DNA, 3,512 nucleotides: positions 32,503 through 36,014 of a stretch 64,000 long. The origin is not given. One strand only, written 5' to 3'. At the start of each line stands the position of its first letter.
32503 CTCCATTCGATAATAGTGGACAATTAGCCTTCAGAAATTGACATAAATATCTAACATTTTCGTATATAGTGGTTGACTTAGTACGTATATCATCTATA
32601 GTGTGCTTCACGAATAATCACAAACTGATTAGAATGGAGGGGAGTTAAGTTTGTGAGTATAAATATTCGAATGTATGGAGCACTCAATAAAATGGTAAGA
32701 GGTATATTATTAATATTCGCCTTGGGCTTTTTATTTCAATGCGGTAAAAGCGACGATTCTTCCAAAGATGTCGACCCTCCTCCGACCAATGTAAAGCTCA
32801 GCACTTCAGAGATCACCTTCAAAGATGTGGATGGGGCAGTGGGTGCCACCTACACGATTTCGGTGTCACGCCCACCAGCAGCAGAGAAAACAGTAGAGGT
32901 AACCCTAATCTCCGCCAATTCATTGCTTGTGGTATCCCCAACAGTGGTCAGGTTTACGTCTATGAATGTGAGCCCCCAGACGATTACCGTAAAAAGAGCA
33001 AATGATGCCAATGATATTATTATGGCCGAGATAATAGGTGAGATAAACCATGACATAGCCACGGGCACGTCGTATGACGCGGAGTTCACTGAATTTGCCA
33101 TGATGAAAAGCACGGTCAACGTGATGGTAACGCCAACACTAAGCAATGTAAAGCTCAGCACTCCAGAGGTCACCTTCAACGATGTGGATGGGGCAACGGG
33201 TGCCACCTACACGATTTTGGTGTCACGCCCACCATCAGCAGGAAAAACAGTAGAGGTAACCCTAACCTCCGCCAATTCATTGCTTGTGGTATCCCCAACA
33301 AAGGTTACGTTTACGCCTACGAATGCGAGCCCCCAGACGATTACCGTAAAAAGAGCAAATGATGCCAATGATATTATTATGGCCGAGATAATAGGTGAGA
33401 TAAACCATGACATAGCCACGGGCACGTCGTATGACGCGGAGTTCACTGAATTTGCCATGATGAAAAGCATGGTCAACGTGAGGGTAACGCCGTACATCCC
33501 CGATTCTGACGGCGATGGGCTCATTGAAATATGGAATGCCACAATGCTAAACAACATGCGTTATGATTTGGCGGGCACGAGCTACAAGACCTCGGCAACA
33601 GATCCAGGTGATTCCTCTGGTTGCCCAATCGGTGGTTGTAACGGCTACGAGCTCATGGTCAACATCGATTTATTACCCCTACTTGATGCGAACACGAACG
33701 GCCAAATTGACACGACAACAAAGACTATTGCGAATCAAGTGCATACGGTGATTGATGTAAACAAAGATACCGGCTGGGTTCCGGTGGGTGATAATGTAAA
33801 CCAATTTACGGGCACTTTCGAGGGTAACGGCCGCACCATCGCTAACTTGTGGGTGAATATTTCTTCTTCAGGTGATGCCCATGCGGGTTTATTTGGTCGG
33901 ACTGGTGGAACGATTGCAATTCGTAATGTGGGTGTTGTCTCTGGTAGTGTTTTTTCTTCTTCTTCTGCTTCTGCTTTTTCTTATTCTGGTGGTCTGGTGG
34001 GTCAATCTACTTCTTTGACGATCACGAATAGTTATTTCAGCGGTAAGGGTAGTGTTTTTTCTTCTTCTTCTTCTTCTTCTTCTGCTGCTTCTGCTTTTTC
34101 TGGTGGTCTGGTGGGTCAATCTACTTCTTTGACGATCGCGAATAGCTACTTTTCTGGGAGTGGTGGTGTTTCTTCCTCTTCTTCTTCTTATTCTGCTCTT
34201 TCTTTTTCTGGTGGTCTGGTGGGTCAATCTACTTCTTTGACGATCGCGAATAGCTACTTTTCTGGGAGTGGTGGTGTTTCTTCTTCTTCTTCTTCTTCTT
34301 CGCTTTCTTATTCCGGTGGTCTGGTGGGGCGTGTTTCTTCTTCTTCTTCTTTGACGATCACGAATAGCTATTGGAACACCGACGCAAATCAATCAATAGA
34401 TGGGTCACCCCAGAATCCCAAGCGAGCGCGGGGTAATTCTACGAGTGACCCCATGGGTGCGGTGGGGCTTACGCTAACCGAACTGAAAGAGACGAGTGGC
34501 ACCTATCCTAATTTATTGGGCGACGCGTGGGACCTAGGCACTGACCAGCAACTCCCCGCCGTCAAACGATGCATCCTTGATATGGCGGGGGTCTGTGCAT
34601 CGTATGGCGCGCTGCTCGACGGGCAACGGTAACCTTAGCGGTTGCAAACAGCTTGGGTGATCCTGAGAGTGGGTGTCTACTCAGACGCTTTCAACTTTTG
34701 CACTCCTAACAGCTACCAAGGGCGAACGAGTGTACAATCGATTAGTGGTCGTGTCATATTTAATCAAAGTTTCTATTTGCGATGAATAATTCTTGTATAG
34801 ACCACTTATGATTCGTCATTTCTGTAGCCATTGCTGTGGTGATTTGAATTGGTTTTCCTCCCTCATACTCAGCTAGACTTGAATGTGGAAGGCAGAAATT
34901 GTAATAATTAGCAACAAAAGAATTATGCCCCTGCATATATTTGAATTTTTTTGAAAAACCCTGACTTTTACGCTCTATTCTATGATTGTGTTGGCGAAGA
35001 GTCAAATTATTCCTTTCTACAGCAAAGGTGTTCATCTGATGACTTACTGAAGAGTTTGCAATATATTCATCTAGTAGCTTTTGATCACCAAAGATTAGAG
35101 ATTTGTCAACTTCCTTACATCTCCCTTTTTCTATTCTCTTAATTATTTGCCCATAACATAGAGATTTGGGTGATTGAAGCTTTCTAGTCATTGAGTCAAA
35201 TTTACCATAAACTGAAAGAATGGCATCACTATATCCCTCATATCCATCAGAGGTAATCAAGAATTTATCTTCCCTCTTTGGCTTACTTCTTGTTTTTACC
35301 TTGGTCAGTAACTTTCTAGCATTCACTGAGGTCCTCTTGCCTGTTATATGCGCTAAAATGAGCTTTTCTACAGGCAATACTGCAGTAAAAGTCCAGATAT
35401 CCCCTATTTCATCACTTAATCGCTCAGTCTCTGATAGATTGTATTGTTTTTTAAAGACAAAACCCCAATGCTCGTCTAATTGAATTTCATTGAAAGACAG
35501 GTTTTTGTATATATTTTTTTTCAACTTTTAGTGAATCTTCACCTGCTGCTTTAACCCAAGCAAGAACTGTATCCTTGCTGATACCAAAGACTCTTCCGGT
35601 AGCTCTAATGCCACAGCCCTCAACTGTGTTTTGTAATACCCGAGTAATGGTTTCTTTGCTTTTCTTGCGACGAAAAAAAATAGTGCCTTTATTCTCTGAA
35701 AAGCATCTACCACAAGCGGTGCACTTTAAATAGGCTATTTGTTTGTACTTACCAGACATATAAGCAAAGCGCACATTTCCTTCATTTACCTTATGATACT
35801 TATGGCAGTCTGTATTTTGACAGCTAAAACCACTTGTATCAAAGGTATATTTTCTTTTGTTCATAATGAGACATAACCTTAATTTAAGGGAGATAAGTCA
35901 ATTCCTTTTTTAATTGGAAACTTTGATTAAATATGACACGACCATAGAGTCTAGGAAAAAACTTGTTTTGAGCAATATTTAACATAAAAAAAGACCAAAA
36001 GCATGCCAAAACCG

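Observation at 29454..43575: Tandem array of GLUG-repeat surface lipoproteins: candidate adhesin/antigen diversification locus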

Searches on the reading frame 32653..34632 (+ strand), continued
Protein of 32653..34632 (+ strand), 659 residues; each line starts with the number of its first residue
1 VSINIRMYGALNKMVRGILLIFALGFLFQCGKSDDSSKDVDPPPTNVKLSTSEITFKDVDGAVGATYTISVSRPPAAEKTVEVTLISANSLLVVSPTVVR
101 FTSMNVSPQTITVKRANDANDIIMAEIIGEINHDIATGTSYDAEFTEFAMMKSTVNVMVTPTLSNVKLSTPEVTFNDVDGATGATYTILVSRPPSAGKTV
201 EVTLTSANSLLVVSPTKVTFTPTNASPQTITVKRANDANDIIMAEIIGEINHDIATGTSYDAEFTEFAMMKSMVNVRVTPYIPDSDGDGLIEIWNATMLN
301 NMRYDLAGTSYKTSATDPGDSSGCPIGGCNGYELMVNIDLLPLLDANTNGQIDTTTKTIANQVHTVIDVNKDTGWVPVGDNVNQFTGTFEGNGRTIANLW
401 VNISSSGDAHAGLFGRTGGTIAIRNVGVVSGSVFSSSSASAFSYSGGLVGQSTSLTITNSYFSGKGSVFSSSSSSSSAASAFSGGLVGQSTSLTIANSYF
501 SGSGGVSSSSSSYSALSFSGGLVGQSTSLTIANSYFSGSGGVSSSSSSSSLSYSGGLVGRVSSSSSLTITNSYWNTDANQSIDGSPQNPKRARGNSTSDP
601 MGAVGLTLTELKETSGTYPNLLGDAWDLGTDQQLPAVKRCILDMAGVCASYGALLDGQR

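Call 59: predict_structure(alignment_id=A2)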
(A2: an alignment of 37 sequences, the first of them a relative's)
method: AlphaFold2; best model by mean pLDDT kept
length: 653 residues; sequences in the alignment: 37
mean_pLDDT: 75.6   pTM: 0.59
mean pLDDT of the five models: 75.6, 69.4, 69.1, 63.4, 62.8
residues with pLDDT >= 90: 151; 70-90: 294; 50-70: 130; < 50: 78
segments of 3 or more residues with pLDDT < 50: 1-8, 20-33, 588-600, 609-621, 627-653
pLDDT, mean of each block of 10 residues (from residue 1): 46 54 37 58 85 68 88 88 88 90 89 60 86 73 76 75 89 82 87 93 93 90 91 73 91 81 82 87 91 91 87 84 91 90 89 79 89 92 89 85 90 89 72 77 92 69 63 79 91 66 70 83 80 61 71 75 66 58 50 36 52 44 51 41 39 37
secondary structure, 60 per line:
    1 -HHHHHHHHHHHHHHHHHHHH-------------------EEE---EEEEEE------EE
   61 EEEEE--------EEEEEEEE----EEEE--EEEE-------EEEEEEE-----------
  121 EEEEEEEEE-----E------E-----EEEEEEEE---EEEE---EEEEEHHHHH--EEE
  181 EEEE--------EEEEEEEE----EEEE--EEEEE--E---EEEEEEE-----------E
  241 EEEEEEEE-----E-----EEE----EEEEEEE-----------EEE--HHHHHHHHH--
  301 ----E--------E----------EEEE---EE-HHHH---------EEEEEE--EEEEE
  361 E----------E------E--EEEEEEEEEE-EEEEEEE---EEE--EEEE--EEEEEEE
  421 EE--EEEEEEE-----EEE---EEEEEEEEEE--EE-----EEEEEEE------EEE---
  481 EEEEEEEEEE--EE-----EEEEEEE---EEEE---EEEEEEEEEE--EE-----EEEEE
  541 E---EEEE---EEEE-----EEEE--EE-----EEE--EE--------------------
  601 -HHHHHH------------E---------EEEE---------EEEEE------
elements in order: H2-21 E41-43 E47-52 E59-65 E74-81 E86-89 E92-95 E103-109 E121-129 E148-155 E159-162 E166-170 H171-175 E178-184 E193-200 E205-208 E211-215 E222-228 E240-248 E260-262 E267-273 E285-287 H290-298 E325-328 H335-338 E348-353 E356-361 E382-391 E393-399 E403-405 E408-411 E414-422 E425-431 E437-439 E443-452 E462-468 E475-477 E481-490 E500-506 E510-513 E517-526 E536-541 E545-548 E552-555 E561-564 E574-576 H602-607 E630-633 E643-647

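Call 62: fold_search(model_id=the predicted structure, library=pdb)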
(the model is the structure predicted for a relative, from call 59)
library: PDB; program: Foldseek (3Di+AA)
matches with E <= 10: 1814; with E <= 0.001: 188
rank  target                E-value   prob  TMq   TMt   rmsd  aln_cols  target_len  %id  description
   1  7sqc_2B               1.0e-09  1.00  0.18  0.16  13.6       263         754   13  Ciliary C1 central pair apparatus isolated from Chlamydomonas reinhardtii (released 2022-04-13)
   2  7sqc_2A               1.3e-09  1.00  0.18  0.17  13.4       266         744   13  Ciliary C1 central pair apparatus isolated from Chlamydomonas reinhardtii (released 2022-04-13)
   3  7sqc_T0               1.3e-08  1.00  0.15  0.17  12.9       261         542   10  Ciliary C1 central pair apparatus isolated from Chlamydomonas reinhardtii (released 2022-04-13)
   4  7sqc_F0               1.8e-08  1.00  0.19  0.34   8.5       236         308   12  Ciliary C1 central pair apparatus isolated from Chlamydomonas reinhardtii (released 2022-04-13)
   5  7sqc_F1               2.5e-08  1.00  0.19  0.24   8.4       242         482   12  Ciliary C1 central pair apparatus isolated from Chlamydomonas reinhardtii (released 2022-04-13)
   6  7sqc_T1               2.7e-08  1.00  0.15  0.17  13.1       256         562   11  Ciliary C1 central pair apparatus isolated from Chlamydomonas reinhardtii (released 2022-04-13)
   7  8jp0                  4.2e-08  1.00  0.26  0.23  24.5       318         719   12  structure of human sodium-calciumexchanger NCX1 (released 2024-01-03)
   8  7sqc_T2               4.9e-08  1.00  0.14  0.16  13.4       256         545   10  Ciliary C1 central pair apparatus isolated from Chlamydomonas reinhardtii (released 2022-04-13)
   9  9ijj_P                7.2e-08  1.00  0.14  0.16  18.2       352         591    9  In situ structure of the central apparatus in mouse sperm axoneme. (released 2025-06-04)
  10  8sgj_A                8.7e-08  1.00  0.23  0.20   7.9       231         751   13  Cryo-EM structure of human NCX1 in apo inactivated state (released 2023-10-11)
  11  9ijj_h                9.6e-08  1.00  0.15  0.09  12.3       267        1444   12  In situ structure of the central apparatus in mouse sperm axoneme. (released 2025-06-04)
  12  9ijj_O                1.5e-07  1.00  0.17  0.10  15.3       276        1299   10  In situ structure of the central apparatus in mouse sperm axoneme. (released 2025-06-04)
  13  3us9                  1.8e-07  1.00  0.25  0.54   6.6       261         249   12  Crystal Structure of the NCX1 Intracellular Tandem Calcium Binding Domains(CBD12) (released 2012-07-11)
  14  9ijj_4A               2.5e-07  1.00  0.15  0.04  15.3       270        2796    9  In situ structure of the central apparatus in mouse sperm axoneme. (released 2025-06-04)
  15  8sgt_A                2.9e-07  1.00  0.24  0.23  16.6       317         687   10  Cryo-EM structure of human NCX1 in Ca2+ bound, activated state (group II in the presence of 0.5 mM Ca2+) (released 2023-10-11)
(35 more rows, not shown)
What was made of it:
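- The N-terminal part matches tandem Calx-beta domains (TM 0.54-0.59, call 62).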

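Call 77: find_encoding_contigs(protein=P0006, flank=6000, max_places=3)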
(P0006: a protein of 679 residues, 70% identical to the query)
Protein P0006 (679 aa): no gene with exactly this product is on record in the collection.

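Call 78: find_encoding_contigs(protein=P0020, flank=6000, max_places=3)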
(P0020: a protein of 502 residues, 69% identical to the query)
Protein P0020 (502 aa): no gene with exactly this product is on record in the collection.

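Call 79: find_encoding_contigs(protein=P0039, flank=10000, max_places=3)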
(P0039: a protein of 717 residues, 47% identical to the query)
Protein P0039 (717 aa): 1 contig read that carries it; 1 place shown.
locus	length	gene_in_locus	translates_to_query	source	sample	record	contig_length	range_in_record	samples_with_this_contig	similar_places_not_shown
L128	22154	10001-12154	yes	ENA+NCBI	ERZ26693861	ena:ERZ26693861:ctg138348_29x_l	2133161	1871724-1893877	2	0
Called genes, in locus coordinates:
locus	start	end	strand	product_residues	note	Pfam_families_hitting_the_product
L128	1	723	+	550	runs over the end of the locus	PF00753:Lactamase_B (weak), PF12706:Lactamase_B_2, PF22505:RNase_J_b_CASP, PF07521:RMMBL (weak)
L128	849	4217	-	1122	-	PF00676:E1_dh, PF02775:TPP_enzyme_C (faint), PF02779:Transket_pyr, PF02780:Transketolase_C, PF00364:Biotin_lipoyl, PF25984:BSH_YknX (weak), PF08545:ACP_syn_III, PF08541:ACP_syn_III_C, +1 more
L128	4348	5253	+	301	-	PF04754:Transposase_31, PF27070:HTH_Rpn_C (weak)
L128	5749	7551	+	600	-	-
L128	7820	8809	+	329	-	PF04754:Transposase_31, PF27070:HTH_Rpn_C (weak)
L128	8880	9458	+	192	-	PF27070:HTH_Rpn_C (weak)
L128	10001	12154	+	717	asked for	-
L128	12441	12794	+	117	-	-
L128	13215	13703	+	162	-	PF08534:Redoxin, PF00578:AhpC-TSA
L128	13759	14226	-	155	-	PF28309:LIC11073 (weak)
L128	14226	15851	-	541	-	-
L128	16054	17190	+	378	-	PF00266:Aminotran_5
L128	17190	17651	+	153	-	PF01475:FUR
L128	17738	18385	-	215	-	-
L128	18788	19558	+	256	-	-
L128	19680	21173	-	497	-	PF13181:TPR_8 (faint), PF13431:TPR_17 (faint), PF13414:TPR_11 (weak), PF00515:TPR_1 (weak), PF13424:TPR_12 (weak), PF13414:TPR_11 (weak), PF07719:TPR_2, PF00515:TPR_1 (weak), +3 more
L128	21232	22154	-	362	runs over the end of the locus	PF01966:HD, PF13286:HD_assoc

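Call 85: search_protein_families(library=pfam, proteins=[L128:13759-14226:-, L128:14226-15851:-], max_evalue=0.001)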
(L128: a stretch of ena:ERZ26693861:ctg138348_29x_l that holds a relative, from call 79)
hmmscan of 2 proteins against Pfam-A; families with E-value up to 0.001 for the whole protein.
L128:13759-14226:- (155 aa): 0 families

L128:14226-15851:- (541 aa): 0 families

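Call 91: search_protein_families(library=pfam, proteins=[P0110], max_evalue=1)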
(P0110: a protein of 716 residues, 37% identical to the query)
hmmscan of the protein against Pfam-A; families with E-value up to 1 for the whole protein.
P0110 (716 aa): 4 families
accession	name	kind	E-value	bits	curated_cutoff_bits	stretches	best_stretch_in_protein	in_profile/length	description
PF07581.17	Glug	-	3.2e-15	55.8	20.5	6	287-307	4-25/28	The GLUG motif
PF22352.2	K319L-like_PKD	-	1.6e-08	34.9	27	1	454-511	27-84/84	K319L-like, PKD domain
PF13499.12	EF-hand_7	-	0.017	15.9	30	0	1-62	10-54/67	EF-hand domain pair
PF00036.39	EF-hand_1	-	0.84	9.8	25.4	0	512-527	6-21/29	EF hand domain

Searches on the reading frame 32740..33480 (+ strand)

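Call 90: search_protein_families(library=ncbifam, proteins=[window:32740-33480:+], max_evalue=1)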
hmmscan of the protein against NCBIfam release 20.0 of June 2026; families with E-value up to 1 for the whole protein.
window:32740-33480:+ (247 aa): 1 family
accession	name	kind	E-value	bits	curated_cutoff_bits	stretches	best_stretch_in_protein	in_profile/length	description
NF052468.1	glut_trans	equivalog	0.021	14.6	245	0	171-214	61-104/229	glutathione transferase, Atu5508 family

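Call 91: search_protein_families(library=pfam, proteins=[window:32740-33480:+], max_evalue=1)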
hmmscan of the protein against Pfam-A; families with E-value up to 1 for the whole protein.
window:32740-33480:+ (247 aa): 11 families
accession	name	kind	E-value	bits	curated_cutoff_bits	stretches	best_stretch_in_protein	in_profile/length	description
PF14545.12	DBB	-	0.00065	20.1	22.2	1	16-66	29-79/139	Dof, BCAP, and BANK (DBB) motif,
PF21429.2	Gp44_C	-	0.045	14.4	27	0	88-104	18-34/58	Sliding-clamp-loader large subunit, C-terminal domain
PF22093.1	Cwp8_D2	-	0.053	14.3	27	0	186-216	23-53/79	Cell wall binding protein Cwp8 domain 2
PF12019.13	GspH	-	0.058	14.3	21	0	178-211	61-101/108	Type II transport protein GspH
PF04076.19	BOF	-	0.071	13.6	25.8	0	195-225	17-47/103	Bacterial OB fold (BOF) protein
PF06460.18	CoV_Methyltr_2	-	0.08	12.5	27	0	78-129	132-183/299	Coronavirus 2'-O-methyltransferase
PF12167.14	Arm-DNA-bind_2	-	0.13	12.7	22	0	88-113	32-58/65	Arm DNA-binding domain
PF22210.2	VP17_central_barrel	-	0.16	12.5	27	0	122-156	40-74/82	Large MCP VP17 central beta-barrel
PF04205.19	FMN_bind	-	0.24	12.5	22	0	146-158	52-64/77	FMN-binding domain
PF12733.13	Cadherin-like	-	0.27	12.1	24.2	0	16-44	56-88/89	Cadherin-like beta sandwich domain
PF15232.11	DUF4585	-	0.78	10.3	27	0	165-200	35-71/73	Domain of unknown function (DUF4585)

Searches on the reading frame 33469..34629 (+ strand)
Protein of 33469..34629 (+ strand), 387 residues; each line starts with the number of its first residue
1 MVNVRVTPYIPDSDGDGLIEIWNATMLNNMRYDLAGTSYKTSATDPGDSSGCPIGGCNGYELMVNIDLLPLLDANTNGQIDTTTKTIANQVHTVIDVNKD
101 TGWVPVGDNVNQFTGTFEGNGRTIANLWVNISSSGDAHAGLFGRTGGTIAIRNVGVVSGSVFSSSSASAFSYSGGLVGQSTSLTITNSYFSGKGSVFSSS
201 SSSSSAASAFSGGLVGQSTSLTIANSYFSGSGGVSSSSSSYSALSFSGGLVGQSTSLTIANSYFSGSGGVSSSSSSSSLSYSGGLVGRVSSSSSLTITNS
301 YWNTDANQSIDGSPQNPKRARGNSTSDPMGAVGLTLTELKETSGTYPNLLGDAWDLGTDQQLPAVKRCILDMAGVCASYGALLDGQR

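Call 70: predict_structure(alignment_id=A3)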
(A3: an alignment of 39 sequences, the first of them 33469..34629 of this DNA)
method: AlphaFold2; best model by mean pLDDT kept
length: 387 residues; sequences in the alignment: 39
mean_pLDDT: 82.5   pTM: 0.83
mean pLDDT of the five models: 82.5, 82.1, 80.9, 78.9, 74.8
residues with pLDDT >= 90: 195; 70-90: 128; 50-70: 15; < 50: 49
segments of 3 or more residues with pLDDT < 50: 1-5, 343-372, 374-387
pLDDT, mean of each block of 10 residues (from residue 1): 49 85 95 92 88 87 94 95 83 91 94 94 92 93 95 91 86 95 92 86 79 95 89 88 90 94 86 83 92 84 90 91 85 78 42 39 41 45 33
secondary structure, 60 per line:
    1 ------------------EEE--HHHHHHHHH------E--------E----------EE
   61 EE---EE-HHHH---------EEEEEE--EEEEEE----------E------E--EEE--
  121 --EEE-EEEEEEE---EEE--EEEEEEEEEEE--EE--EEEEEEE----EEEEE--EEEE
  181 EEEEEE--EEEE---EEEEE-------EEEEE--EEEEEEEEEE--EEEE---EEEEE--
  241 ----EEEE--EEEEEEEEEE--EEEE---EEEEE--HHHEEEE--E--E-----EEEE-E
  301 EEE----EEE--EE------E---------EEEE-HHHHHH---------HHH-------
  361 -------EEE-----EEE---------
elements in order: E19-21 H24-32 E59-62 H69-72 E82-87 E90-95 E116-118 E123-125 E127-133 E137-139 E142-152 E159-165 E170-174 E177-186 E189-192 E196-200 E208-212 E215-224 E227-230 E234-238 E245-248 E251-260 E263-266 E270-274 E280-283 E295-298 E300-303 E308-310 E331-334 H336-341 E368-370 E376-378
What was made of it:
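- The core-plus-coil model has pLDDT 82.5 and pTM 0.83 (calls 59, 70).
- On GLUG-motif beta-helix proteins (Pfam PF07581): The model has pLDDT 82.5 and pTM 0.83 (call 70).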

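Call 73: fold_search(model_id=the predicted structure, library=pdb)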
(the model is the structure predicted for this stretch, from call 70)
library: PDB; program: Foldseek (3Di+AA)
matches with E <= 10: 113; with E <= 0.001: 1
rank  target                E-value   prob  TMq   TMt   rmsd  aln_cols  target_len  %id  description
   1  3n6z                  9.8e-08  1.00  0.50  0.56   7.1       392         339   19  Crystal structure of a putative immunoglobulin A1 protease (BACOVA_03286) from Bacteroides ovatus at 1.30 A resolution (released 2010-07-21)
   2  7uvk                  3.7e-03  1.00  0.41  0.15   8.2       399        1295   15  G. haemolysans IgA1 protease (released 2022-11-23)
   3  7uvl_P                5.9e-03  0.98  0.35  0.13  11.4       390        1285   15  IgA1 Protease with IgA1 substrate (released 2022-11-23)
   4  6xja_P                1.6e-02  0.99  0.38  0.14  11.2       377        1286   16  Streptococcus Pneumoniae IgA1 Protease with IgA1 substrate (released 2021-01-20)
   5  7xks                  7.3e-02  0.41  0.27  0.31  12.6       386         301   10  Crystal structure of an alkaline pectate lyase from Bacillus clausii (released 2023-03-29)
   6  7jgj_A                1.1e-01  0.97  0.37  0.13   9.9       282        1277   18  IgA1 Protease in complex with neutralizing mAb (released 2020-12-09)
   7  1pxz_A                1.3e-01  0.08  0.15  0.16  14.0       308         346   12  1.7 Angstrom Crystal Structure of jun a 1, the major allergen from cedar pollen (released 2004-11-16)
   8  5mqp_C                4.9e-01  0.15  0.24  0.17  12.9       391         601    9  Glycoside hydrolase BT_1002 (released 2017-04-05)
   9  3jur_A                5.1e-01  0.07  0.17  0.16  14.7       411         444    8  The crystal structure of a hyperthermoactive Exopolygalacturonase from Thermotoga maritima (released 2009-11-17)
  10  6kvh                  5.6e-01  0.04  0.15  0.15  15.3       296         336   15  The mutant crystal structure of endo-polygalacturonase (T284A) from Talaromyces leycettanus JCM 12802 (released 2020-09-09)
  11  5nxk_A                7.1e-01  0.14  0.25  0.30  12.2       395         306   12  L. reuteri 53608 SRRP (released 2018-03-21)
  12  5zku_F                8.2e-01  0.03  0.14  0.12  17.6       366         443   12  Crystal structure of DFA-IIIase from Arthrobacter chlorophenolicus A6 in complex with DFA-III (released 2018-12-19)
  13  6k0v_A                8.2e-01  0.03  0.12  0.09  15.4       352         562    8  Catalytic domain of GH87 alpha-1,3-glucanase D1069A in complex with tetrasaccharides (released 2019-12-25)
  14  7e56                  9.9e-01  0.03  0.13  0.15  15.5       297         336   15  The mutant crystal structure of endo-polygalacturonase (T316C/G344C) from Talaromyces leycettanus JCM 12802 (released 2021-08-25)
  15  5ny0                  1.3e+00  0.06  0.19  0.20  14.5       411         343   11  L. reuters 100-23 SRRP (released 2018-03-21)
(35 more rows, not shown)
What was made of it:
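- On GLUG-motif beta-helix proteins (Pfam PF07581): The best PDB match is 3n6z (E 1e-7, TM 0.50/0.56), followed by 7uvk, 7uvl and 6xja (call 73).
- On IgA1 protease (peptidase M26): The structural match is confined to the beta-helix (call 73).
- Closest known: GLUG beta-helix domain of IgA1 proteases. Same: These are the best structural matches for the core-plus-coil region (call 73).
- The core matches the beta-helix of 3n6z, a 'putative IgA1 protease' (E 1e-7, TM 0.50/0.56), and IgA1 proteases 7uvk and 6xja (call 73).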

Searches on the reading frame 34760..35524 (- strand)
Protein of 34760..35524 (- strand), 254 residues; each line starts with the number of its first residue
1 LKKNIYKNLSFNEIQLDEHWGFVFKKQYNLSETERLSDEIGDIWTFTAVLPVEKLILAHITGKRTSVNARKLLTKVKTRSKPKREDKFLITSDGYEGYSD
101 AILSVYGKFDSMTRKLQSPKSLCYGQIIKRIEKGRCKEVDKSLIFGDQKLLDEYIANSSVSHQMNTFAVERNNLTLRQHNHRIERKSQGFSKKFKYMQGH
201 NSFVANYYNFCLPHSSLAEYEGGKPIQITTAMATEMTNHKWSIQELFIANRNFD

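Call 4: search_protein_families(library=pfam, proteins=[window:34760-35524:-], max_evalue=0.01)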
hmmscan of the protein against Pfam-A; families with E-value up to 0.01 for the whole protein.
window:34760-35524:- (254 aa): 1 family
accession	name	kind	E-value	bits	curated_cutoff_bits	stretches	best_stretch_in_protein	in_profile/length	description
PF03400.19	DDE_Tnp_IS1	-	1.2e-07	32.6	24.1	1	160-195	80-115/131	IS1 transposase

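Call 19: search_protein_families(library=ncbifam, proteins=[window:34760-35524:-], max_evalue=0.001)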
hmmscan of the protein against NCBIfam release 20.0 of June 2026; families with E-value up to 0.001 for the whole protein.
window:34760-35524:- (254 aa): 1 family
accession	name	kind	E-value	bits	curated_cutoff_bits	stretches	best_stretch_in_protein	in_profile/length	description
NF033558.1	transpos_IS1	equivalog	1.5e-08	34.9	100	1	13-102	97-167/199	IS1 family transposase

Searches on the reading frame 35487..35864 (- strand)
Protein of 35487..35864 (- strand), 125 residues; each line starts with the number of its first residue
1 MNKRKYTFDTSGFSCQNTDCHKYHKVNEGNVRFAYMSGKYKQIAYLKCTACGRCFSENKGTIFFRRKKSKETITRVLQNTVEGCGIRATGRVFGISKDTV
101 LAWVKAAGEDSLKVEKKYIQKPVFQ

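Call 4: search_protein_families(library=pfam, proteins=[window:35487-35864:-], max_evalue=0.01)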
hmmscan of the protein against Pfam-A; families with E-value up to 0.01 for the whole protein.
window:35487-35864:- (125 aa): 3 families
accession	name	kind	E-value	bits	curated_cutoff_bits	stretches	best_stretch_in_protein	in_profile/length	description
PF09725.14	Fra10Ac1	-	0.0002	21.9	27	1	13-56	71-114/118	Folate-sensitive fragile site protein Fra10Ac1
PF15978.11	TnsD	-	0.0012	18.4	32.4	1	5-108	112-224/355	Tn7-like transposition protein D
PF13518.12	HTH_28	-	0.0084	16.6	25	0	83-108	12-37/52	Helix-turn-helix domain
